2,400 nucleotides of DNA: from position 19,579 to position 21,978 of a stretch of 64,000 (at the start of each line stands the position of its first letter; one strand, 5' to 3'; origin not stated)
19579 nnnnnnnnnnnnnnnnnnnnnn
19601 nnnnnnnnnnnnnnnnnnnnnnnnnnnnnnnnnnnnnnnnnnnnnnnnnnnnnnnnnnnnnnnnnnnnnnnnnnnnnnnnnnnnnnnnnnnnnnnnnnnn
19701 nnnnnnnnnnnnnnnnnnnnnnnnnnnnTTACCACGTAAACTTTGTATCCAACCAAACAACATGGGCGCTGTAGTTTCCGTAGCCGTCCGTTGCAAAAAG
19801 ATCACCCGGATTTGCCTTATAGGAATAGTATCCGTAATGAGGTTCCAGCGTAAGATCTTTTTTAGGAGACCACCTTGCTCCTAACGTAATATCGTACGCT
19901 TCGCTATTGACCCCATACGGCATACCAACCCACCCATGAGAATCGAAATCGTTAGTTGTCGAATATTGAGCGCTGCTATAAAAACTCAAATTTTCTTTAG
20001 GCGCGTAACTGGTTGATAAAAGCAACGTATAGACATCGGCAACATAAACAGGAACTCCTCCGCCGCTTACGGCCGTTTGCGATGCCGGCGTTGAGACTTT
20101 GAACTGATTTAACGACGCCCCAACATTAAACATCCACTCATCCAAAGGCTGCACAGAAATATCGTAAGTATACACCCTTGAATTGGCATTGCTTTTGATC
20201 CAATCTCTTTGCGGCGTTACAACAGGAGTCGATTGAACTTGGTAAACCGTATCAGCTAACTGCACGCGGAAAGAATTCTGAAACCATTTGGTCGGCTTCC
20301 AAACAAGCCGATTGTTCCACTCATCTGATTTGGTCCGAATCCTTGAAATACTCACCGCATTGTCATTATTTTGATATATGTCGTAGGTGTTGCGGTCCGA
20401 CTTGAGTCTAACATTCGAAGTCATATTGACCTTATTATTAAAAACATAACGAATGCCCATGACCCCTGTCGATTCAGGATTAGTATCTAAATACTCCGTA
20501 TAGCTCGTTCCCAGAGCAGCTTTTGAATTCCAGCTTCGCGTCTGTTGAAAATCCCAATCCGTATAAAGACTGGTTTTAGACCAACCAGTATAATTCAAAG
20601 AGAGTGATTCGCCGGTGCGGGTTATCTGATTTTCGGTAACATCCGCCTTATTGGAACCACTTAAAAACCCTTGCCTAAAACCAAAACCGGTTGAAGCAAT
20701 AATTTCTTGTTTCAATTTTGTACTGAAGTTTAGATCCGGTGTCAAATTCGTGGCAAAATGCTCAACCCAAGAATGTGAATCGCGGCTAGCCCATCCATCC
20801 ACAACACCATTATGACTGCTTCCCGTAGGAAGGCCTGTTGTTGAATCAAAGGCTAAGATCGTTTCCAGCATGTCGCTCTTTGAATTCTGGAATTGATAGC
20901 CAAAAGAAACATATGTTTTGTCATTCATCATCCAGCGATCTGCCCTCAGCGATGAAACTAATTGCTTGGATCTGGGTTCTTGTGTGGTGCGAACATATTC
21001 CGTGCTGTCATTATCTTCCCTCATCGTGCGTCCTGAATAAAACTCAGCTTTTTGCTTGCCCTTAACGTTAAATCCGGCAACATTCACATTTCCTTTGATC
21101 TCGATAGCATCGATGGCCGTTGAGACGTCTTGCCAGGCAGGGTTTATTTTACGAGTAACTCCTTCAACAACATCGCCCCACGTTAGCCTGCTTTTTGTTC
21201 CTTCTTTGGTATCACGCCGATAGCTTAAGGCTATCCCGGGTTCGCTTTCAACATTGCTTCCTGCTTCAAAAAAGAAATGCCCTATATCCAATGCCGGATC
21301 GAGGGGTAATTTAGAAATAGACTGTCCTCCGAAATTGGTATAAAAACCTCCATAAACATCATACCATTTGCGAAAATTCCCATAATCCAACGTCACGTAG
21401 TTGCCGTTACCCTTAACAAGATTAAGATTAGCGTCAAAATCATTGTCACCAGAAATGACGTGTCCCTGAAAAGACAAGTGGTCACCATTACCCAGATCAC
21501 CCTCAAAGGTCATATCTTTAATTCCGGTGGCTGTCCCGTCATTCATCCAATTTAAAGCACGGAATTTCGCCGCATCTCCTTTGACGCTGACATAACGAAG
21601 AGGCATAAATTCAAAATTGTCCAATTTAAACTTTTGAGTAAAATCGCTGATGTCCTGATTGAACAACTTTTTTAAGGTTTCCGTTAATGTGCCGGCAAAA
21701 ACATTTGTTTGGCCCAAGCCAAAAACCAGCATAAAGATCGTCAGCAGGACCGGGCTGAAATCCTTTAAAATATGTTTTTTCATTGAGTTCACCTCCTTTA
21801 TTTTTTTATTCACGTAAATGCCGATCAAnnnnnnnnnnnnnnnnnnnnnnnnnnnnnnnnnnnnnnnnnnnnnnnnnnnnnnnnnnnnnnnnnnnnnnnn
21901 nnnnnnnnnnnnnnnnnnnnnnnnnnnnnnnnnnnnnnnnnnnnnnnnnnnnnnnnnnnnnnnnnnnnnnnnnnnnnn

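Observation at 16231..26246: Compact candidate extracellular-electron-transfer (EET) module: ccsBA – monohaem cyt c – MtrA-like multihaem – MtrB/PioB-like porin – ImcH-like – CbcL-like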

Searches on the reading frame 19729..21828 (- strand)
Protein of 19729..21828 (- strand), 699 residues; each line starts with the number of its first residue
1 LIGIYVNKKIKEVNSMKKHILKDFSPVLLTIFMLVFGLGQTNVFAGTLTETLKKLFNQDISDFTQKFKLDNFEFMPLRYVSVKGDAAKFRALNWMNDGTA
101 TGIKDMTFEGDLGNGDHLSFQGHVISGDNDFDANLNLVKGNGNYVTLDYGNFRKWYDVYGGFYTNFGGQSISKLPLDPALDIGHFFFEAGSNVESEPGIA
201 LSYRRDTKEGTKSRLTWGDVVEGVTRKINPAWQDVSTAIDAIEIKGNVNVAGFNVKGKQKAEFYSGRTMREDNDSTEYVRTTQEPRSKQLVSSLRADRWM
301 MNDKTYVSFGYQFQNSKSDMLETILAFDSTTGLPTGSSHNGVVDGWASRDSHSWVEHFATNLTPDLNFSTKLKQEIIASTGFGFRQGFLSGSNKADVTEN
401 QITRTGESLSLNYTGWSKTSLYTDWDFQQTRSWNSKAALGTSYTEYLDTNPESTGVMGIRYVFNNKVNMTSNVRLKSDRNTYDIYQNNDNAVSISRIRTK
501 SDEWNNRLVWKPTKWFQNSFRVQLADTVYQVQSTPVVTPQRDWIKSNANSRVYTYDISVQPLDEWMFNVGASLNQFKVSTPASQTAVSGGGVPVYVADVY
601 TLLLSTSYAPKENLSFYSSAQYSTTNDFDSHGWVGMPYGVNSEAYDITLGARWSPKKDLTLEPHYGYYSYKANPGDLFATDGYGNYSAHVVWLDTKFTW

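Call 3: search_protein_families(library=pfam, proteins=[window:19729-21828:-], max_evalue=0.01)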
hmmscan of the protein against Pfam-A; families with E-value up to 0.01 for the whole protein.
window:19729-21828:- (699 aa): 0 families

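Call 4: search_protein_families(library=ncbifam, proteins=[window:19729-21828:-], max_evalue=0.01)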
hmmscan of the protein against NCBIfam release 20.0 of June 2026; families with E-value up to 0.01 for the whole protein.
window:19729-21828:- (699 aa): 0 families

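Call 9: find_homologous_proteins(query=window:19729-21828:-)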
Query window:19729-21828:- (699 aa): 41 proteins with E <= 0.001 among 8000 candidates.
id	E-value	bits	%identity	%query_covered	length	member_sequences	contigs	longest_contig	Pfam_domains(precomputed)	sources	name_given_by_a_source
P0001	0.0e+0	1577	100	98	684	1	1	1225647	-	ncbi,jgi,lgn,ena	ncbi:MAG: hypothetical protein WC676_01620 [Candidatus Omnitrophota bacterium]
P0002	0.0e+0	1100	69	98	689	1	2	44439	-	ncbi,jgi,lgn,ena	-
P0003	0.0e+0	1088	68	98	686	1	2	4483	-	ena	-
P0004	0.0e+0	1044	66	98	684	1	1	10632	-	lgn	-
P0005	3.7e-289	979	67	90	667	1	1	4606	-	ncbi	-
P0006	1.7e-278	944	62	98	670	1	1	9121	-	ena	-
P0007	1.7e-278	944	62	98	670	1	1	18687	-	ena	-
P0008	7.0e-278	942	62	98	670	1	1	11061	-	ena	-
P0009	3.7e-273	926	60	98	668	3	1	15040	-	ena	-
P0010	4.4e-273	926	60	98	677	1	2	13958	-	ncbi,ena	-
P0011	8.9e-269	912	60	98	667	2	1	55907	-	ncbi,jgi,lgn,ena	-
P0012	7.6e-261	886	59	98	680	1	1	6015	-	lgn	-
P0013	2.8e-260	884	59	98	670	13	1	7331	-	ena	-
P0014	7.0e-260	882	58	98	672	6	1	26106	-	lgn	-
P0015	3.3e-257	874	57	98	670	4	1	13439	-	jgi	jgi:hypothetical protein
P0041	2.5e-7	48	23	46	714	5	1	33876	-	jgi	jgi:hypothetical protein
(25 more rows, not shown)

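Call 13: find_related_loci(query=A1, collection=genome_contigs, flank=10000)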
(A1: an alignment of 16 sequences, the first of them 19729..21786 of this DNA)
Query A1 (685 aa) in genome_contigs; peptide patterns used: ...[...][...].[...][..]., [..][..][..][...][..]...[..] (x = any residue, [..] = any of these).
80 stretches matched a pattern; 13 encode a relative of the query (tblastn E <= 1e-3); 13 distinct loci.
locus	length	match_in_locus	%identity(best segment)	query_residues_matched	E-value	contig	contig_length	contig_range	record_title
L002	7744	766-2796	60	1-685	0e+0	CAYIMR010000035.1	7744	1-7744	MAG TPA_asm: uncultured Planctomycetales bacterium isolate ERP119705_co25_233 genome assembly, contig: NODE_9932_length_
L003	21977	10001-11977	38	56-685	4e-138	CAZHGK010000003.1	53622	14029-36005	MAG TPA_asm: uncultured Planctomycetales bacterium isolate SRP278252_co2_12 genome assembly, contig: NODE_1011_length_53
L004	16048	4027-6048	36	41-685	3e-130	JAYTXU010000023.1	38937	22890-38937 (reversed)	MAG: Candidatus Omnitrophota bacterium isolate GFS_5990 GFS_5990_22, whole genome shotgun sequence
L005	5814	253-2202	35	60-685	2e-116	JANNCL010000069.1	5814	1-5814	MAG: Candidatus Omnitrophota bacterium isolate OTE_78_metabat_191 OTE_78_k141_3725230, whole genome shotgun sequence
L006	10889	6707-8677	45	49-685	0e+0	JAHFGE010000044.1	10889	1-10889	MAG: Candidatus Omnitrophota bacterium isolate nzgw308 NODE_11165_length_10890_cov_3.241712, whole genome shotgun sequen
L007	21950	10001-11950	34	62-685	1e-100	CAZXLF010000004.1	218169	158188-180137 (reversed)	MAG TPA_asm: uncultured Planctomycetia bacterium isolate SRP273308_co1_398 genome assembly, contig: NODE_49_length_21816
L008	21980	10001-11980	32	61-680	7e-91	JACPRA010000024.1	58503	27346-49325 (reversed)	MAG: Candidatus Omnitrophota bacterium isolate NC_groundwater_667_Ag_B-0.1um_66_59 B_1_S1_Biohub_coassembly_k141_3250031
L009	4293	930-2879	31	61-685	8e-88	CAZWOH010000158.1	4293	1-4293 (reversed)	MAG TPA_asm: uncultured Planctomycetales bacterium isolate binchicken_co346_31 genome assembly, contig: NODE_7646_length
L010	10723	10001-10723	54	2-258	6e-84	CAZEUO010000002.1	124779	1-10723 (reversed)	MAG TPA_asm: uncultured Planctomycetales bacterium isolate SRP178908_co1_326 genome assembly, contig: NODE_52_length_124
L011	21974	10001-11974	31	61-685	5e-95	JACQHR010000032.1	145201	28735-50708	MAG: Candidatus Omnitrophota bacterium isolate NC_groundwater_1104_Ag_S2p5_61_386 S_2p5_S6_coassembly_k141_3512832, whol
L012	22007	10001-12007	32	58-685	2e-104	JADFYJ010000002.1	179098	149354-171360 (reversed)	MAG: Candidatus Omnitrophota bacterium isolate nDJH6bin5 nDJH6_bin5_NODE_2_length_179098_cov_10.056110, whole genome sho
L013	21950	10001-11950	31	61-685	4e-87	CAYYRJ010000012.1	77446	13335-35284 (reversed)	MAG TPA_asm: uncultured Planctomycetales bacterium isolate SRP278252_co1_150 genome assembly, contig: NODE_367_length_77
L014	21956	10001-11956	34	60-685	5e-94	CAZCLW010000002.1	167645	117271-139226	MAG TPA_asm: uncultured Planctomycetales bacterium isolate SRP239054_co1_195 genome assembly, contig: NODE_50_length_167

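Call 25: search_protein_representatives(alignment_id=A1)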
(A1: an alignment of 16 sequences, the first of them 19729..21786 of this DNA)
Query: 16 sequences, 671 profile positions. Proteins with E-value up to 0.001 (for the whole library): 785; up to 1e-10: 586; up to 1e-30: 306. The best 150 are listed.
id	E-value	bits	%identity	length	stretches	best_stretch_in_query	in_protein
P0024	0.0e+00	1036.0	-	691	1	4-671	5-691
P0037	6.1e-281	950.1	-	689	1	1-671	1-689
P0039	8.3e-254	860.4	-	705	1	2-671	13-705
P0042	1.1e-219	747.7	-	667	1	14-671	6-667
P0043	3.4e-217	739.4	-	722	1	11-671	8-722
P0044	3.2e-215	732.9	-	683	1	16-671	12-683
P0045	3.6e-202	689.7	-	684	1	37-671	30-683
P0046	8.1e-198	675.4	-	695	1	16-671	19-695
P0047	1.0e-197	675.0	-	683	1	7-671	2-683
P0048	9.5e-196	668.5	-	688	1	4-671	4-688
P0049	6.6e-195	665.7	-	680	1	26-671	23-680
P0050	9.4e-189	645.4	-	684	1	46-671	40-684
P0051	2.4e-188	644.1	-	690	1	6-671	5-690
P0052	1.5e-187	641.5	-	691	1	12-671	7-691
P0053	1.2e-183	628.5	-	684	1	15-671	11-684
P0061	3.4e-168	577.5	-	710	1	24-671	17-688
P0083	3.3e-127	442.0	-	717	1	7-671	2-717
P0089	2.0e-115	403.1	-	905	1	47-671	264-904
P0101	1.2e-92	327.8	-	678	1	17-663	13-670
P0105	1.9e-88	314.0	-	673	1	20-663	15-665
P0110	1.3e-84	301.3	-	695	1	49-671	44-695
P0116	5.6e-79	282.7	-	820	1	46-671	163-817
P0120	7.9e-77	275.6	-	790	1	48-669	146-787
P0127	5.4e-74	266.2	-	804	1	46-671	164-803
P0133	3.4e-72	260.2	-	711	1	15-661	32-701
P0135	1.1e-71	258.6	-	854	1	48-664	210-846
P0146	3.3e-68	247.1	-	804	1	44-663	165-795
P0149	1.5e-67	244.9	-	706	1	3-666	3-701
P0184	5.2e-57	210.1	-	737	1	28-668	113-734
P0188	1.9e-55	204.9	-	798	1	35-663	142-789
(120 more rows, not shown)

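Call 26: search_protein_families(library=pfam, proteins=[P0042, P0061, P0089, P0101, P0116, P0120, P0127, P0135, P0146, P0188], max_evalue=0.01)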
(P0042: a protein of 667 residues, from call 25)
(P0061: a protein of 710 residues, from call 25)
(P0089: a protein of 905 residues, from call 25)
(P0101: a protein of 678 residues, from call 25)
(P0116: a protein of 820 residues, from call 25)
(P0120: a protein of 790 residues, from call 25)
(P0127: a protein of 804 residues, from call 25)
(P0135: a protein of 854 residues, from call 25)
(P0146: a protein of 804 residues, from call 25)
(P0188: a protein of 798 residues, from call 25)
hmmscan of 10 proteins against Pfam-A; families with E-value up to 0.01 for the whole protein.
P0042 (667 aa): 0 families

P0061 (710 aa): 0 families

P0089 (905 aa): 0 families

P0101 (678 aa): 1 family
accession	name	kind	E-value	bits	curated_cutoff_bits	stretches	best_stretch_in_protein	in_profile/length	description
PF13609.12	Porin_4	-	0.0019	18.5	27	1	507-654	185-307/310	Gram-negative porin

P0116 (820 aa): 1 family
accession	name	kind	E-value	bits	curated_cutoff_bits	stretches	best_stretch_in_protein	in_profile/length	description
PF07635.16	PSCyt1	-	3e-13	50.6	22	1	63-120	1-58/59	Planctomycete cytochrome C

P0120 (790 aa): 1 family
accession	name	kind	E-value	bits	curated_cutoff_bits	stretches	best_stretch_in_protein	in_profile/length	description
PF07635.16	PSCyt1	-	1.8e-16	60.9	22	1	46-104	1-59/59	Planctomycete cytochrome C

P0127 (804 aa): 3 families
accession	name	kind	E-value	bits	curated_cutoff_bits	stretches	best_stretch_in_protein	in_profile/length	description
PF07635.16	PSCyt1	-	1.6e-16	61.1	22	1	59-118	1-59/59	Planctomycete cytochrome C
PF13442.11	Cytochrome_CBB3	-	2.2e-05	25.1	27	1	48-135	3-68/68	Cytochrome C oxidase, cbb3-type, subunit III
PF00034.26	Cytochrom_C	-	0.002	19.8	21.3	1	52-137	5-88/90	Cytochrome c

P0135 (854 aa): 1 family
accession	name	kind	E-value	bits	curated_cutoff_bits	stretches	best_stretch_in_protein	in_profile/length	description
PF07635.16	PSCyt1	-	3.3e-17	63.3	22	1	110-168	1-59/59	Planctomycete cytochrome C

P0146 (804 aa): 2 families
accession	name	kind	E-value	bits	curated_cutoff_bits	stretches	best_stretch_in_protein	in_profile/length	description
PF07635.16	PSCyt1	-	2.6e-16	60.4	22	1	68-126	1-59/59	Planctomycete cytochrome C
PF13442.11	Cytochrome_CBB3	-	0.0013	19.5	27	1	60-142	6-68/68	Cytochrome C oxidase, cbb3-type, subunit III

P0188 (798 aa): 3 families
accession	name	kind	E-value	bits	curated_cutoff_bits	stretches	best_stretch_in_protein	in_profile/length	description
PF07635.16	PSCyt1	-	9.4e-15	55.4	22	1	56-112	1-57/59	Planctomycete cytochrome C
PF13442.11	Cytochrome_CBB3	-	0.00051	20.7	27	1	51-131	9-68/68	Cytochrome C oxidase, cbb3-type, subunit III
PF22297.1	PccH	-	0.0053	17.3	24.4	0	44-75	2-34/133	PccH Cytochrome c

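Call 32: search_solved_structures(query=A1, max_evalue=10)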
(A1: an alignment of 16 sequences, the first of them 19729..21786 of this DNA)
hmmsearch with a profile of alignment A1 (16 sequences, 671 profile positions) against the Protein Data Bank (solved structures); distinct sequences matched with E-value up to 10: 2.
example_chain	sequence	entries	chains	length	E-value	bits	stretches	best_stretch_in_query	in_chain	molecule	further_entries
4bts_AV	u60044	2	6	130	0.31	12.5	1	322-362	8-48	40S RIBOSOMAL PROTEIN RPS17E | RPS17E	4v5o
2krr_A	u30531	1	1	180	0.66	11.4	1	315-396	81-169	Nucleolin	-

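Call 46: predict_structure(alignment_id=A1)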
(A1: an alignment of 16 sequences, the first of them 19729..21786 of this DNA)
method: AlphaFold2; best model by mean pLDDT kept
length: 685 residues; sequences in the alignment: 16
mean_pLDDT: 80.5   pTM: 0.70
mean pLDDT of the five models: 80.5, 77.9, 71.8, 70.6, 70.5
residues with pLDDT >= 90: 321; 70-90: 212; 50-70: 54; < 50: 98
segments of 3 or more residues with pLDDT < 50: 1-53, 146-159, 202-215, 571-576, 665-668
pLDDT, mean of each block of 10 residues (from residue 1): 31 38 29 38 41 66 89 82 87 84 88 85 86 92 57 43 82 89 89 88 43 58 96 90 96 81 82 96 87 95 95 84 89 96 92 95 95 90 94 94 90 95 81 91 92 93 89 62 90 93 95 85 60 91 93 95 72 51 89 93 95 62 67 94 89 86 53 91 81
secondary structure, 60 per line:
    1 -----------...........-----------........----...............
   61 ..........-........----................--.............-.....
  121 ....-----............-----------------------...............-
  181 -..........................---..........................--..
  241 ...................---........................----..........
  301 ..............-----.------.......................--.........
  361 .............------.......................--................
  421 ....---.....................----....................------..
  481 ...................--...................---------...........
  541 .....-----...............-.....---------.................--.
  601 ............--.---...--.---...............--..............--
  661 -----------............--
elements in order (helices of 4 or more, strands of 3 or more residues): H12-22 H34-41 H46-52 E53-70 H72-79 E84-99 E102-111 E116-124 E130-141 E165-179 E182-207 E211-236 E239-259 E263-286 E291-314 E327-349 E352-373 E380-402 E405-424 E428-448 E453-472 E479-499 E502-520 E530-545 E551-565 H567-571 E581-597 E600-612 E628-642 E645-658 E672-683

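Call 48: find_encoding_contigs(protein=P0127, flank=8000, max_places=3)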
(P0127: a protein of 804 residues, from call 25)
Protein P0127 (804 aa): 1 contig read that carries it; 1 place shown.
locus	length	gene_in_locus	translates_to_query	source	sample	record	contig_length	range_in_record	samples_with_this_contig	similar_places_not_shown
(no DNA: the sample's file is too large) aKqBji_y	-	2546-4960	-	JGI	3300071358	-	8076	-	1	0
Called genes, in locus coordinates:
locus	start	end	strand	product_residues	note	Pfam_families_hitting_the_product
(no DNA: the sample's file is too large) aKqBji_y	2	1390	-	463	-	?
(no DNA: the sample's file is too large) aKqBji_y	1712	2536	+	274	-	PF14537:Cytochrom_c3_2 (faint), PF14522:Cytochrome_C7 (faint), PF09699:Paired_CXXCH_1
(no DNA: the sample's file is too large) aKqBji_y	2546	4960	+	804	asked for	PF13442:Cytochrome_CBB3 (faint), PF07635:PSCyt1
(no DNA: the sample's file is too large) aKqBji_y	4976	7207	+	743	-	PF00127:Copper-bind, PF17957:Big_7, PF07679:I-set, PF13927:Ig_3, PF07679:I-set (weak), PF13895:Ig_2 (weak), PF13927:Ig_3, PF13517:FG-GAP_3, +6 more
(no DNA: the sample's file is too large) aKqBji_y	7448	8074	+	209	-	?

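Call 54: find_homologous_proteins(query=A2, max_evalue=0.00001)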
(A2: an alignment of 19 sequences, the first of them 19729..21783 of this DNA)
Query A2 (19 sequences) (684 aa, profile of the alignment): 39 proteins with E <= 0.00001 among 8000 candidates.
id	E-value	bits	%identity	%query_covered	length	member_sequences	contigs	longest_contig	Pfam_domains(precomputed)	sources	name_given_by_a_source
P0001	1.8e-213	729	100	100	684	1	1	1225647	-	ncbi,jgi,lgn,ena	ncbi:MAG: hypothetical protein WC676_01620 [Candidatus Omnitrophota bacterium]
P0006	9.3e-197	674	62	100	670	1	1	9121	-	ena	-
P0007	9.6e-197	674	62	100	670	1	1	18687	-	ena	-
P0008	3.0e-196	672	62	100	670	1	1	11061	-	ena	-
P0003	8.1e-195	667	68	100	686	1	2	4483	-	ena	-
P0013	2.2e-192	659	59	100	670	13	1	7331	-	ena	-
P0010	1.0e-191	657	60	100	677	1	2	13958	-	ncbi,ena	-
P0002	1.0e-191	657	69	100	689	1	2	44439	-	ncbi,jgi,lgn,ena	-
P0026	1.7e-191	656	51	100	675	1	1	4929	-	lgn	-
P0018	2.0e-191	656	58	100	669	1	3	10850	-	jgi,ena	-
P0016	2.6e-191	656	57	100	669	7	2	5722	-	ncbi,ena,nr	ncbi:MAG: hypothetical protein A3G91_00370 [Omnitrophica WOR_2 bacterium RIFCSPLOWO2_12_FULL_50_9]|n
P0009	3.3e-191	655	60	100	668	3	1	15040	-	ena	-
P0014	3.6e-191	655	58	100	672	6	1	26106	-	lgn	-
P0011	9.5e-191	654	60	100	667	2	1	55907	-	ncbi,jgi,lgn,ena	-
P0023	2.1e-189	649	53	100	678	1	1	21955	-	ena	-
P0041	5.9e-98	347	23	47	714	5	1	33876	-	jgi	jgi:hypothetical protein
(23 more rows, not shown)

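Call 56: find_encoding_contigs(protein=P0101, flank=8000, max_places=3)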
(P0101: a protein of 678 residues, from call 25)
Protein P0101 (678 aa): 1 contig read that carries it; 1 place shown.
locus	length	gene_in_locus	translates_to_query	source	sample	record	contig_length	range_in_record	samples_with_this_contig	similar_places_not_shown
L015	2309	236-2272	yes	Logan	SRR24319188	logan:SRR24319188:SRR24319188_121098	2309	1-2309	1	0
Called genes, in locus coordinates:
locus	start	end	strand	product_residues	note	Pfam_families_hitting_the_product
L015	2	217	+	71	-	?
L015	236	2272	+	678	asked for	-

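Call 57: find_encoding_contigs(protein=P0041, flank=8000, max_places=2)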
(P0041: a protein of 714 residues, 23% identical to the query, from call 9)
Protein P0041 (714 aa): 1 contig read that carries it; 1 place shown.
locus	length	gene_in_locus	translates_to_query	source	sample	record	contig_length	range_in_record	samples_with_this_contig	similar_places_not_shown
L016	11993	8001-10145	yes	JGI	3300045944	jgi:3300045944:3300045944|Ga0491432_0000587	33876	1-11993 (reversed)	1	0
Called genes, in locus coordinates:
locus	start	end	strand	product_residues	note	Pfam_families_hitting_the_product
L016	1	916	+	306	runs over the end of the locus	PF01261:AP_endonuc_2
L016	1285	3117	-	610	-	PF14522:Cytochrome_C7 (faint), PF14537:Cytochrom_c3_2 (faint), PF13435:Cytochrome_C554, PF22113:Mtrc-MtrF_II-IV_dom (weak)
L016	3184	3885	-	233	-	PF00072:Response_reg, PF00196:GerE, PF08281:Sigma70_r4_2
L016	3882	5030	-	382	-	PF00989:PAS, PF08448:PAS_4 (weak), PF13188:PAS_8 (weak), PF13426:PAS_9, PF24820:Diguanyl_cycl_sensor (weak), PF07730:HisKA_3, PF13581:HATPase_c_2 (weak), PF02518:HATPase_c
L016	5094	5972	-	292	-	PF10114:PocR, PF12833:HTH_18, PF00165:HTH_AraC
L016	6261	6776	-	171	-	PF00027:cNMP_binding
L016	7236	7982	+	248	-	PF13435:Cytochrome_C554 (faint), PF14537:Cytochrom_c3_2 (faint), PF22113:Mtrc-MtrF_II-IV_dom (faint), PF14522:Cytochrome_C7 (faint), PF09699:Paired_CXXCH_1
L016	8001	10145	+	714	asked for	-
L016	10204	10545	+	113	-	PF13442:Cytochrome_CBB3, PF00034:Cytochrom_C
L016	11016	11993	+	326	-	?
